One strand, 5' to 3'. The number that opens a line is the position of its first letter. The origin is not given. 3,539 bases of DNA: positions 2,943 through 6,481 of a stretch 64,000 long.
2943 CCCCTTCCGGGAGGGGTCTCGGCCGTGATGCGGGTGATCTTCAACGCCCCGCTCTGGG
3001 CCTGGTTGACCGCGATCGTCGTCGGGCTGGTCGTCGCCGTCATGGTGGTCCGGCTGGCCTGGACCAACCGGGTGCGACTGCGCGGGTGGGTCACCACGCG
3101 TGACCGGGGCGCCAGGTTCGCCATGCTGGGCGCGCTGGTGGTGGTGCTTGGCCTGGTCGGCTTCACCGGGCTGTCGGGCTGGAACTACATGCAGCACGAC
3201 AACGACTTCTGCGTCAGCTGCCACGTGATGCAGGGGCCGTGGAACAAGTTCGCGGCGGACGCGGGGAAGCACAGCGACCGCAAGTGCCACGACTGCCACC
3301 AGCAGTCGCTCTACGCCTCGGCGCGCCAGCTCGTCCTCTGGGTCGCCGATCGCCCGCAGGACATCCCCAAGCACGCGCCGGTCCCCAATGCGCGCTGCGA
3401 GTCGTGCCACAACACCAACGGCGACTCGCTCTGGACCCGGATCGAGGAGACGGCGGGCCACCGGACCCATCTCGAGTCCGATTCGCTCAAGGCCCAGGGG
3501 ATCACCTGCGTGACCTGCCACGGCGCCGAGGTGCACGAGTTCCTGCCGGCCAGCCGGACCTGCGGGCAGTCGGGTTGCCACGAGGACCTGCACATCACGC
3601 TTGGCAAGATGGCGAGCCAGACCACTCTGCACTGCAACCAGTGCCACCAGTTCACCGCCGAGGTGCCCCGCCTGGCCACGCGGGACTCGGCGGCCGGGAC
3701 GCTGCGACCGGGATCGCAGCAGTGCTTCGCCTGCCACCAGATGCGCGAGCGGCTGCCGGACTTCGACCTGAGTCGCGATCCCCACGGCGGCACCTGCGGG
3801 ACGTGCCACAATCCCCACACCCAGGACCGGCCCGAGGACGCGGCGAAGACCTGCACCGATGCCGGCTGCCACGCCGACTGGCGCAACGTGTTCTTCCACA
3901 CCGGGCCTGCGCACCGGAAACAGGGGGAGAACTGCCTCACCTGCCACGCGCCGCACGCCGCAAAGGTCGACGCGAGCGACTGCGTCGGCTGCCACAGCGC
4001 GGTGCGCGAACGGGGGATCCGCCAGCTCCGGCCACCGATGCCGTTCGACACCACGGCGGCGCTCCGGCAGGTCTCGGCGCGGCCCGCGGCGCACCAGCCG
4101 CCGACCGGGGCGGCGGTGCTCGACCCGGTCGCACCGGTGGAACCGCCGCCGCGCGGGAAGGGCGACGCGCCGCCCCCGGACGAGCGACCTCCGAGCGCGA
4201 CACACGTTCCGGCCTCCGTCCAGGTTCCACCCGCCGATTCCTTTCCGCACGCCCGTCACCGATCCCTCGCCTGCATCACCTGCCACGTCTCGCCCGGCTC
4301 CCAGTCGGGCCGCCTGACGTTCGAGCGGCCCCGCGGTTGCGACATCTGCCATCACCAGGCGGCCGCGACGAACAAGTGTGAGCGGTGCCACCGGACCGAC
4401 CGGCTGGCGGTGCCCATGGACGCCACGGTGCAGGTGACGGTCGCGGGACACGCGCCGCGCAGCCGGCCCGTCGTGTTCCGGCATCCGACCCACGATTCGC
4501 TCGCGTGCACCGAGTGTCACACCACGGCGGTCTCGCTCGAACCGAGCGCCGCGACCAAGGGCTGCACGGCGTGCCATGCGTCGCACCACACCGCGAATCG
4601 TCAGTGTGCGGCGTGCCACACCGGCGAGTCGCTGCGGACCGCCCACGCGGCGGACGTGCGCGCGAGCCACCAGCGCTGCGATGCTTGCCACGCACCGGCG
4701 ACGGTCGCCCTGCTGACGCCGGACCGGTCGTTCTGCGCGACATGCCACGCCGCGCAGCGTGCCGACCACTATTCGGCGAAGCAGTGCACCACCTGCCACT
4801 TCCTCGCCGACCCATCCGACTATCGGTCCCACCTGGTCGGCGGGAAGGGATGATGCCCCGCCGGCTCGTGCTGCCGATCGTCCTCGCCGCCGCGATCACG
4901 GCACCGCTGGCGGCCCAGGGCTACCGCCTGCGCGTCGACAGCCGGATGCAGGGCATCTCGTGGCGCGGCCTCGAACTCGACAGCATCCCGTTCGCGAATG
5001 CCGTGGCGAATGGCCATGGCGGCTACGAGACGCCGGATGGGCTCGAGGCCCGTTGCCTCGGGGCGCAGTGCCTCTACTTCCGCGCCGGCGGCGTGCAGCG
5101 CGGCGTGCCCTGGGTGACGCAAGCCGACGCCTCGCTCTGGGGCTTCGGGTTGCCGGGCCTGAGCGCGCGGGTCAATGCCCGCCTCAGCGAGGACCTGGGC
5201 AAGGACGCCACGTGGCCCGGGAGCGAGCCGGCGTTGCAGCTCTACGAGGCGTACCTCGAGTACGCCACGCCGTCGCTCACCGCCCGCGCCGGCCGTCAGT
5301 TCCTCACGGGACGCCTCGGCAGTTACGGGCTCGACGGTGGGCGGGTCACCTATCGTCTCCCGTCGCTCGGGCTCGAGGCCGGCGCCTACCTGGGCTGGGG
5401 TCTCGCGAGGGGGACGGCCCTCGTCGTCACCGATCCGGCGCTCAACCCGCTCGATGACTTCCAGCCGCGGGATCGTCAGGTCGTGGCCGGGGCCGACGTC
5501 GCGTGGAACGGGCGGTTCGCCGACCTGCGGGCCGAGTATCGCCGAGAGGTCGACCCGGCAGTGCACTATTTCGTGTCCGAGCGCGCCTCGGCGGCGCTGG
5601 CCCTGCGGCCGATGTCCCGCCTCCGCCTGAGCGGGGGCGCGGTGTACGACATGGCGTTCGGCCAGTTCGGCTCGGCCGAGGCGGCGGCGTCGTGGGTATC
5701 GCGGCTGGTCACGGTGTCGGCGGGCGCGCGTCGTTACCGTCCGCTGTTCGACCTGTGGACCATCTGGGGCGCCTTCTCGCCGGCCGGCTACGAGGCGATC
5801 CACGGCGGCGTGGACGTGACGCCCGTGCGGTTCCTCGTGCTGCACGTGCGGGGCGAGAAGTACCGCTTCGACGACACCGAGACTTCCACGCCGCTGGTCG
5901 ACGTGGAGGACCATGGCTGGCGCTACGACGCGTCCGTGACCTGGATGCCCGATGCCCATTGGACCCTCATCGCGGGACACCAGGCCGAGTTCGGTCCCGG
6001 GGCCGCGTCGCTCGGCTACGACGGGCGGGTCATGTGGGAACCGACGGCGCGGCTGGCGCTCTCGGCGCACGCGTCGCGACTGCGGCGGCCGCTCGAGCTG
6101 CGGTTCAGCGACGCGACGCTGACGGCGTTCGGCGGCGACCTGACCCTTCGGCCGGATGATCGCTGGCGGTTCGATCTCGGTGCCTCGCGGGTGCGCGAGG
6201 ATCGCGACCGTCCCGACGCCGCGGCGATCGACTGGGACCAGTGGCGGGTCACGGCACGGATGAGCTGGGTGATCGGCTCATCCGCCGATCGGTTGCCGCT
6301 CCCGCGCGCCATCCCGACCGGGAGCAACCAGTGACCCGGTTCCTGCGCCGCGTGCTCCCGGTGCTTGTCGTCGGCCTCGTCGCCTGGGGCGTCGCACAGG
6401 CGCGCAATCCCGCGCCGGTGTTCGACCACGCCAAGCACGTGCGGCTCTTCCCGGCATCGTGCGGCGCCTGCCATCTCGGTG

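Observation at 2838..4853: A 20-haem-motif protein fusing a NapC/NirT-like membrane quinol dehydrogenase head to a long haem wire via a Pro-rich linker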

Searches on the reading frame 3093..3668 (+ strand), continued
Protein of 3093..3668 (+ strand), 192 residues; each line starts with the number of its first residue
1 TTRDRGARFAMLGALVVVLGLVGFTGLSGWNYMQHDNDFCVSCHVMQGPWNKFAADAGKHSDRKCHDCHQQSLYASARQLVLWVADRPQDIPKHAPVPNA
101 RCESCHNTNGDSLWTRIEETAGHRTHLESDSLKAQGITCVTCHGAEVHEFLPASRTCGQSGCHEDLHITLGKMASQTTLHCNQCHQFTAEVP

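Call 69: search_solved_structures(query=A5, max_evalue=1, show_alignments=2)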
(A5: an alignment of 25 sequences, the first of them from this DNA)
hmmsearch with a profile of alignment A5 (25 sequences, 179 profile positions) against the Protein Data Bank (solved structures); distinct sequences matched with E-value up to 1: 42.
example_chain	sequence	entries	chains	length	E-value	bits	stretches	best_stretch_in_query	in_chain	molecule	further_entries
2j7a_C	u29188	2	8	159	4.6e-13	52.3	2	9-70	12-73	CYTOCHROME C QUINOL DEHYDROGENASE NRFH | NAPC/NIRT CYTOCHROME C FAMILY PROTEIN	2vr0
6btm_A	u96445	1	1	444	1.4e-06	31.2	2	118-158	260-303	Alternative Complex III subunit A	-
6qvm_A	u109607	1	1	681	1e-05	28.4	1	10-70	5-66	Multiheme cytochrome cf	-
8rv0_Y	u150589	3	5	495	0.00031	23.5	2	51-111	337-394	Octaheme cytochrome c nitrite reductase | Octaheme nitrite c cytochrome c reductase | Octaheme nitrite reductase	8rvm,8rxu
1m1p_A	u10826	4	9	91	0.00082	22.1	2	138-175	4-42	Small tetraheme cytochrome c | Periplasmic tetraheme cytochrome c CctA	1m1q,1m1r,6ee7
4qo5_A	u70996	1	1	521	0.001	21.8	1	31-147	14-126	Hypothetical multiheme protein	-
4wjy_A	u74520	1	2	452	0.0011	21.7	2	49-117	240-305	Cytochrome c-552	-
2rf7_A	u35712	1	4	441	0.0014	21.4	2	48-162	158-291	Cytochrome c-552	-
1gu6_A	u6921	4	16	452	0.0018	21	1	49-117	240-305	CYTOCHROME C552 | Cytochrome c-552 | Cytochrome c nitrite reductase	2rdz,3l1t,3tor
4rkm_A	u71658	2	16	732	0.0019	20.9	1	94-163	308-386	MccA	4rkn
6f0k_A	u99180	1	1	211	0.0025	20.6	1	119-160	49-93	Cytochrome c family protein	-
1sp3_A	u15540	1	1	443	0.004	19.9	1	33-173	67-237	cytochrome c, putative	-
6hr0_A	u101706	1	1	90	0.0048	19.6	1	138-176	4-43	Cytochrome C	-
2j7a_A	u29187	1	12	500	0.0058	19.4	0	58-105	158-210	CYTOCHROME C NITRITE REDUCTASE NRFA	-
8k9e_A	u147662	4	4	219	0.0066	19.2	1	119-158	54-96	Cytochrome c7-like domain-containing protein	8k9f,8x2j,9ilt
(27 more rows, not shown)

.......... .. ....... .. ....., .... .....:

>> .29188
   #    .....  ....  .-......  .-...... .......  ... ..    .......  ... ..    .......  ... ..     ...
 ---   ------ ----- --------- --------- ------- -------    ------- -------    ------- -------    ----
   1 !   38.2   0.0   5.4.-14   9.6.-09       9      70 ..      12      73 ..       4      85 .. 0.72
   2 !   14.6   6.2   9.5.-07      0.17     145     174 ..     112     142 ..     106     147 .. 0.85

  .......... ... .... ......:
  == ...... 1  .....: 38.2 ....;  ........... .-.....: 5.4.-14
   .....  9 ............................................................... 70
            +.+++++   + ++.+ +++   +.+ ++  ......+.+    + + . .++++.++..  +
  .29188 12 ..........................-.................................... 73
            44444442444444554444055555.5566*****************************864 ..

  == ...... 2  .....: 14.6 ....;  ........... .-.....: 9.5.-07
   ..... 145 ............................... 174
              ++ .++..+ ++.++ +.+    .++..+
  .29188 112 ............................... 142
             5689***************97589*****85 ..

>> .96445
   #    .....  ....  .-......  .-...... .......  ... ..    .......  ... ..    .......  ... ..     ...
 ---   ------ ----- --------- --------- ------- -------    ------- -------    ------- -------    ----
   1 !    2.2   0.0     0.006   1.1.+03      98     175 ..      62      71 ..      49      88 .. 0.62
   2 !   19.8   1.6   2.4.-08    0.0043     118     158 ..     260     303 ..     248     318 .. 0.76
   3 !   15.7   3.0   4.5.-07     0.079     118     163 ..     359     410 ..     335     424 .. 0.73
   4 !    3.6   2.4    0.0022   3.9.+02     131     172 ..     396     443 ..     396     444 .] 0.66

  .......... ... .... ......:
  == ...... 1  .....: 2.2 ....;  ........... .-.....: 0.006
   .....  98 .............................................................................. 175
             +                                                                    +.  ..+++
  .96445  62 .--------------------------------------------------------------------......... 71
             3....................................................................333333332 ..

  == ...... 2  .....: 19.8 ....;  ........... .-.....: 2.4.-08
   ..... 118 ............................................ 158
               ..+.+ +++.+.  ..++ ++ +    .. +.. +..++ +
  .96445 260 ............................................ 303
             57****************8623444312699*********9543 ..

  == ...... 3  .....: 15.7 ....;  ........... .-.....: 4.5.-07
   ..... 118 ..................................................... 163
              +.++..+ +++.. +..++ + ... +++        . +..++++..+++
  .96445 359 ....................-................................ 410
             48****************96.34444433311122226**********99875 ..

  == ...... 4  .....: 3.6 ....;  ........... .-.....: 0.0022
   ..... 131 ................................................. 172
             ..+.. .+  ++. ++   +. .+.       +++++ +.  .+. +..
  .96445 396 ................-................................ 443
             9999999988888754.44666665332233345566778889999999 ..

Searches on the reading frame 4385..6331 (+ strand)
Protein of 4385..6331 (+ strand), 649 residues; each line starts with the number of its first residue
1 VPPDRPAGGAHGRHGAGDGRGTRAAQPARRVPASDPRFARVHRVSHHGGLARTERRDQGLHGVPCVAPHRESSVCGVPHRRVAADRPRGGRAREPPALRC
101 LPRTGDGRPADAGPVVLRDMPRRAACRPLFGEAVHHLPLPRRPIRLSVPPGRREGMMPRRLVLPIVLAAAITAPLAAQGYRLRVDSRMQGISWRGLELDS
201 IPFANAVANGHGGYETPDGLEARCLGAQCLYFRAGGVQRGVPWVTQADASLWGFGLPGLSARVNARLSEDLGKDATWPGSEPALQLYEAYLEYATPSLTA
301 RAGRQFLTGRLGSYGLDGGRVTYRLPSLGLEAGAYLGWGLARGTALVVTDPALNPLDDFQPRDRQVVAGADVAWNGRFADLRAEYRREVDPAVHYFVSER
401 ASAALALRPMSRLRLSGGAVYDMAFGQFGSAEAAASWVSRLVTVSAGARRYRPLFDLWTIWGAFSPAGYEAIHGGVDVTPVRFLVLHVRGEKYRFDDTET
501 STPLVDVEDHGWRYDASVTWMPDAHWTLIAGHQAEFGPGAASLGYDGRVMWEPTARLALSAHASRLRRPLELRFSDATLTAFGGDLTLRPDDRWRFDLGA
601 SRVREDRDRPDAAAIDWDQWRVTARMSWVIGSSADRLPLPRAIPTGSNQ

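Call 4: search_protein_families(library=pfam, proteins=[window:4385-6331:+], max_evalue=0.1)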
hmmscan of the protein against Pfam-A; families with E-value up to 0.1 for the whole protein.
window:4385-6331:+ (649 aa): 0 families

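Call 5: search_protein_families(library=ncbifam, proteins=[window:4385-6331:+], max_evalue=0.1)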
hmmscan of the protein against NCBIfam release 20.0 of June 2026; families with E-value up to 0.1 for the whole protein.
window:4385-6331:+ (649 aa): 0 families
